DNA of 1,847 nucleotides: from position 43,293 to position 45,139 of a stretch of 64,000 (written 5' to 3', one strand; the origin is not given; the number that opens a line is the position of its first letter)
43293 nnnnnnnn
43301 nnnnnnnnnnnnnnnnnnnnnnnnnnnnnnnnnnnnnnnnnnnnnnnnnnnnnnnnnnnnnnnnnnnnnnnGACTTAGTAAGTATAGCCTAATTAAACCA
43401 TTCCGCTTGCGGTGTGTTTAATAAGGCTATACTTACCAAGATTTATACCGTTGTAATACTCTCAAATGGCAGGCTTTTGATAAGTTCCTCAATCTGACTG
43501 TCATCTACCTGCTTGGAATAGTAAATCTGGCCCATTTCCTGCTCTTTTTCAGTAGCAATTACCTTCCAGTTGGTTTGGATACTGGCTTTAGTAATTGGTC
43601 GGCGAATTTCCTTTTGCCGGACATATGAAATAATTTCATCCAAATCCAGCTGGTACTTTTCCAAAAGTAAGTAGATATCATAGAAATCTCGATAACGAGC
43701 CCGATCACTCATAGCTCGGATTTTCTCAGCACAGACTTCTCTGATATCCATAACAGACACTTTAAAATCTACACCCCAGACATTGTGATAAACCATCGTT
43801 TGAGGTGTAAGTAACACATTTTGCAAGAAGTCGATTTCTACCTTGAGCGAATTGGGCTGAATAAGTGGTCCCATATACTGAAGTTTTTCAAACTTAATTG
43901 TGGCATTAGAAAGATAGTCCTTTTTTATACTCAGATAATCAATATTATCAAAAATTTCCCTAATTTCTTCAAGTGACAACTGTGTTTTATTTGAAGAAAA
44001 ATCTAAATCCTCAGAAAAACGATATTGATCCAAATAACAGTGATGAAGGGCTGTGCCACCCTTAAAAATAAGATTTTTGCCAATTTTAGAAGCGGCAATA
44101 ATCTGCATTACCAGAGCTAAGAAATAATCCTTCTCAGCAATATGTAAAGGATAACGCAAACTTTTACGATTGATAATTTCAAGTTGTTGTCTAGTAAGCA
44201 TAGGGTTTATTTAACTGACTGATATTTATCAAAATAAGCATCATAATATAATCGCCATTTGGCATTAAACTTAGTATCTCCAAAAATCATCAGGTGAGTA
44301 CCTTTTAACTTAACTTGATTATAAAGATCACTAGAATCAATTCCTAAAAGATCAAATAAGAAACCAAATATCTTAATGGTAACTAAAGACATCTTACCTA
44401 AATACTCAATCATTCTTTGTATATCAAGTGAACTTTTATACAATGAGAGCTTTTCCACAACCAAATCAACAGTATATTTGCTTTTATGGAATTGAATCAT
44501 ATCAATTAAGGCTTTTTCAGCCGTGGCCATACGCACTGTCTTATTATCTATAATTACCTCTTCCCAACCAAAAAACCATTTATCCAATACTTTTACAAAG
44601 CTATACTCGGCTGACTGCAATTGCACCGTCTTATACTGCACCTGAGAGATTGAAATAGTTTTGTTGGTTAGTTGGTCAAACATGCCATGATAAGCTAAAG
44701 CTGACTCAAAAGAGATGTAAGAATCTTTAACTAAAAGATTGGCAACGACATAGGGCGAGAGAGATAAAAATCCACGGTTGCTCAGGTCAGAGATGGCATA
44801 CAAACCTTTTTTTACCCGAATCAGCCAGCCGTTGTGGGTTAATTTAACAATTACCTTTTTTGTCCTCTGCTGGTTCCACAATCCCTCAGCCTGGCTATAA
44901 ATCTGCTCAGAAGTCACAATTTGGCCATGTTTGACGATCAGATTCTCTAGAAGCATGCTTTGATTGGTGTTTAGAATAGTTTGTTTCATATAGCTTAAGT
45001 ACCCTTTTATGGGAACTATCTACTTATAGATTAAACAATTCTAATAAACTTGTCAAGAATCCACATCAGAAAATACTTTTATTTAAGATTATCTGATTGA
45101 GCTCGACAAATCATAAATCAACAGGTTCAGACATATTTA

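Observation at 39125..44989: DGR cassette bracketed by two AbiEi/AbiEii toxin-antitoxin pairs, with a third AbiEii-like gene at 32068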

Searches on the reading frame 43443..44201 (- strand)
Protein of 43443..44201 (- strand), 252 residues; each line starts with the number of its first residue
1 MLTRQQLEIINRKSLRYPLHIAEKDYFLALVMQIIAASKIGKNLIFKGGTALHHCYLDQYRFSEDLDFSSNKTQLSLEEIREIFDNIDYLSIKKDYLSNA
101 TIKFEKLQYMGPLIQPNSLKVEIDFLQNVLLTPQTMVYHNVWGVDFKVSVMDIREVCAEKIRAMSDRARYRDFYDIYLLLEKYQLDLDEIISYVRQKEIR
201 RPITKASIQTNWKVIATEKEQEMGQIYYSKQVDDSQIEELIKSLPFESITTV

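Call 3: search_protein_families(library=pfam, proteins=[window:43443-44201:-], max_evalue=0.01)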
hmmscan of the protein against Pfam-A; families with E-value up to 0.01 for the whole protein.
window:43443-44201:- (252 aa): 2 families
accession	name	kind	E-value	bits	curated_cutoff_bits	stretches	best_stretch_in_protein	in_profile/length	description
PF08843.17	AbiEii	-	9e-32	111.3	22.5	1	35-203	6-191/238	Nucleotidyl transferase AbiEii toxin, Type IV TA system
PF14907.12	NTP_transf_5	-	0.0039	17.2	31.2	0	167-206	199-240/249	Uncharacterised nucleotidyltransferase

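Call 4: search_protein_families(library=padloc, proteins=[window:43443-44201:-], max_evalue=0.01)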
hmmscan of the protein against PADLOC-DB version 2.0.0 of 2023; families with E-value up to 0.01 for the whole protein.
window:43443-44201:- (252 aa): 38 families (the best 25 are shown)
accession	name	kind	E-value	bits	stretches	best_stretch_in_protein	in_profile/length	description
PDLC02304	AbiEii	-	3.9e-40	136.4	1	1-210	1-217/260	AbiEii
PDLC02323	AbiEii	-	1.8e-28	97.8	1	11-190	8-193/248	AbiEii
PDLC02317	AbiEii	-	1.1e-24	85.2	1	5-181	6-204/396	AbiEii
PDLC02307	AbiEii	-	1.2e-21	75.5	1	38-189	17-154/219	AbiEii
PDLC02294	AbiEii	-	4.4e-21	73.9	1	23-212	23-220/260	AbiEii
PDLC02292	AbiEii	-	7.1e-20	70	2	13-127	19-132/283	AbiEii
PDLC02305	AbiEii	-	4.8e-19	66.7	1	14-188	14-199/306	AbiEii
PDLC02288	AbiEii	-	1.2e-18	65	2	22-106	31-113/294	AbiEii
PDLC02321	AbiEii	-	2.4e-18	64.8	2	9-81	9-81/296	AbiEii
PDLC02318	AbiEii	-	4.2e-16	57.2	1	21-179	19-183/280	AbiEii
PDLC02328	AbiEii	-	4.8e-16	57.3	1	38-188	9-150/203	AbiEii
PDLC02313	AbiEii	-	5.2e-16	56.9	1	22-188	22-197/254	AbiEii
PDLC02289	AbiEii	-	2.2e-14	51.6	1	13-79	23-87/309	AbiEii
PDLC02296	AbiEii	-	5.8e-14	49.9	1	9-100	11-99/282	AbiEii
PDLC02330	AbiEii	-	6.7e-13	46.9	1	23-185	6-165/219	AbiEii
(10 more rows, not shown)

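Call 5: search_protein_families(library=ncbifam, proteins=[window:43443-44201:-], max_evalue=0.01)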
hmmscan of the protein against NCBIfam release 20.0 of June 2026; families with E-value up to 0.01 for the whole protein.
window:43443-44201:- (252 aa): 1 family
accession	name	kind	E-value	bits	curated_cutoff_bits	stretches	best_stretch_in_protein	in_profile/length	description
NF045994.1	MAG4530_fam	subfamily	0.0011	17.9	50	1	41-90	144-192/441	MAG4530 family protein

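Call 32: search_solved_structures(query=window:43443-44201:-, max_evalue=0.01, show_alignments=1)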
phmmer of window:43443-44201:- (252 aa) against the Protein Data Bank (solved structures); distinct sequences matched with E-value up to 0.01: 3.
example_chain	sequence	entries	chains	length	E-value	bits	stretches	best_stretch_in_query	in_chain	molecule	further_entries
9hlo_B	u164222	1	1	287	1.3e-06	31.5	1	25-188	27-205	Abortive infection protein AbiGII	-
6y56_A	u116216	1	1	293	2e-06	30.9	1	24-177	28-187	Uncharacterized protein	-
4ok0_A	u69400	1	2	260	0.0051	19.7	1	14-185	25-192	Putative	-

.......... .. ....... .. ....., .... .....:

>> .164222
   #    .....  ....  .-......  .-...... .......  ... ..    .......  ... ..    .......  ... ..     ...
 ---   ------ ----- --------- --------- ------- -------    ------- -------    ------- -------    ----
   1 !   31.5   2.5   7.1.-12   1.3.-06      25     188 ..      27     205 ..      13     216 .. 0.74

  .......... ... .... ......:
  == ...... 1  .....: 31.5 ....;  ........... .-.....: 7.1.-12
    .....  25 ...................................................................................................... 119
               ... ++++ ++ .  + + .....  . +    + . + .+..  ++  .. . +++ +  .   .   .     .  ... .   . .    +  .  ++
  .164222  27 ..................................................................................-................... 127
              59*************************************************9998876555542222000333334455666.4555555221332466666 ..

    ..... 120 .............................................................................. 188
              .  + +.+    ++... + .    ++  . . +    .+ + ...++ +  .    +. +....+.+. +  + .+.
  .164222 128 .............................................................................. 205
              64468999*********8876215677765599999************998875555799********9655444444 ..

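Call 73: find_related_loci(query=window:43443-44201:-, collection=viral_contigs, flank=10000)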
Query window:43443-44201:- (252 aa) in viral_contigs; peptide patterns used: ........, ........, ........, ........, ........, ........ (x = any residue, [..] = any of these).
4 stretches matched a pattern, but none encodes a relative of the query by tblastn (E <= 1e-3).

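Call 74: find_encoding_contigs(protein=window:43443-44201:-, flank=10000, max_places=5)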
Protein window:43443-44201:- (252 aa): no gene with exactly this product is on record in the collection.

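Call 106: search_protein_representatives(protein=window:43443-44201:-)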
Query: 252 residues. Proteins with E-value up to 0.001 (for the whole library): 2747; up to 1e-10: 460; up to 1e-30: 24. The best 150 are listed.
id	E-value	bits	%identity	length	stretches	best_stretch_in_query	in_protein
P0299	6.4e-86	304.1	57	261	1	1-250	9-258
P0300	5.1e-66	239.0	58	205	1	64-250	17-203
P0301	4.0e-63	229.5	77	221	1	1-140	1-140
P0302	2.5e-56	207.3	40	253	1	2-244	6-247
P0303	1.0e-51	192.2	49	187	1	2-180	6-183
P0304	6.6e-51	189.6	44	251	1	1-244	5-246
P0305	1.2e-50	188.8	49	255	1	1-185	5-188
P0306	5.1e-48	180.1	51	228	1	74-244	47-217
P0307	6.8e-48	179.7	52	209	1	2-162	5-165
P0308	1.3e-47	178.8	51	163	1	90-244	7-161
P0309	4.8e-47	176.9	74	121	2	93-191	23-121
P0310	1.8e-46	175.1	81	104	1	151-250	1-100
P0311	6.8e-43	163.3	35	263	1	4-244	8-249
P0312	7.9e-42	159.9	44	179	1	76-249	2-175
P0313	2.9e-41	158.0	51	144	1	2-141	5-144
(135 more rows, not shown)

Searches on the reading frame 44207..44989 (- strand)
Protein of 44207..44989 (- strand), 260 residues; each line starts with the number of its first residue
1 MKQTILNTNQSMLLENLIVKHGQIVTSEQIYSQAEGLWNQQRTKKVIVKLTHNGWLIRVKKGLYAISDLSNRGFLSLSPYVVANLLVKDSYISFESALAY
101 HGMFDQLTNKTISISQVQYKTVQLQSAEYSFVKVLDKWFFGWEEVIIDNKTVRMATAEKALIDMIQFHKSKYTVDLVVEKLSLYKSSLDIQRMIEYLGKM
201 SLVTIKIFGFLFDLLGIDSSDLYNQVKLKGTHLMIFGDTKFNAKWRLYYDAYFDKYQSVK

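Call 3: search_protein_families(library=pfam, proteins=[window:44207-44989:-], max_evalue=0.01)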
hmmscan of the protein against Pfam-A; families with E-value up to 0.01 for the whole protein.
window:44207-44989:- (260 aa): 1 family
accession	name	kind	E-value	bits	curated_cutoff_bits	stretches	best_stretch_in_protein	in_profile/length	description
PF13338.12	AbiEi_4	-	0.0001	22.8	25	1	13-66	2-48/49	Transcriptional regulator, AbiEi antitoxin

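Call 4: search_protein_families(library=padloc, proteins=[window:44207-44989:-], max_evalue=0.01)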
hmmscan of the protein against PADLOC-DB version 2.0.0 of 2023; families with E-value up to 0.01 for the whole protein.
window:44207-44989:- (260 aa): 29 families (the best 25 are shown)
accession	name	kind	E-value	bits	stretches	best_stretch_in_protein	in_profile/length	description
PDLC02267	AbiEi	-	5.9e-36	122.2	1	6-227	2-212/252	AbiEi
PDLC02241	AbiEi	-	5.6e-29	99.4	1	20-201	11-183/199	AbiEi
PDLC02272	AbiEi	-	7.4e-29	99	1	28-201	19-183/200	AbiEi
PDLC02230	AbiEi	-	2.9e-22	77.3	1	38-172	14-141/192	AbiEi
PDLC02276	AbiEi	-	3.1e-20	70.8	1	35-221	25-214/270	AbiEi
PDLC02240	AbiEi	-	1.4e-19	68.5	1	23-184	16-179/216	AbiEi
PDLC02271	AbiEi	-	2.4e-18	64.3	1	11-214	10-218/263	AbiEi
PDLC02269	AbiEi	-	6.5e-17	59.7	1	38-228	23-210/251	AbiEi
PDLC02274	AbiEi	-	7.5e-17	59.7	1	22-173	15-167/217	AbiEi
PDLC02225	AbiEi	-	1.6e-16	58.7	1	11-200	7-181/198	AbiEi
PDLC02275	AbiEi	-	1.8e-16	58.7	1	28-201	10-173/184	AbiEi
PDLC02287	AbiEi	-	3.7e-16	57.5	1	39-202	24-180/253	AbiEi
PDLC02265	AbiEi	-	3.9e-15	54.1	1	31-186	16-168/198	AbiEi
PDLC02270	AbiEi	-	4.3e-14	50.2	1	23-198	11-192/265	AbiEi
PDLC02255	AbiEi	-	2.3e-12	44.9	1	26-173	17-153/186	AbiEi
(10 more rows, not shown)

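Call 5: search_protein_families(library=ncbifam, proteins=[window:44207-44989:-], max_evalue=0.01)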
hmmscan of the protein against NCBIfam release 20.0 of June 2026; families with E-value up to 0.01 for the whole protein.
window:44207-44989:- (260 aa): 1 family
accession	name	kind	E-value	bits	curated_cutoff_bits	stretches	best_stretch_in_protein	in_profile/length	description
NF047376.1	TAA_AbiEi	equivalog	1e-09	38.3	150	1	20-169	15-166/172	type IV toxin-antitoxin system AbiEi family antitoxin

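Call 35: search_solved_structures(query=window:44207-44989:-, max_evalue=1)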
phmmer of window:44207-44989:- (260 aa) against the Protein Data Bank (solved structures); distinct sequences matched with E-value up to 1: 0.
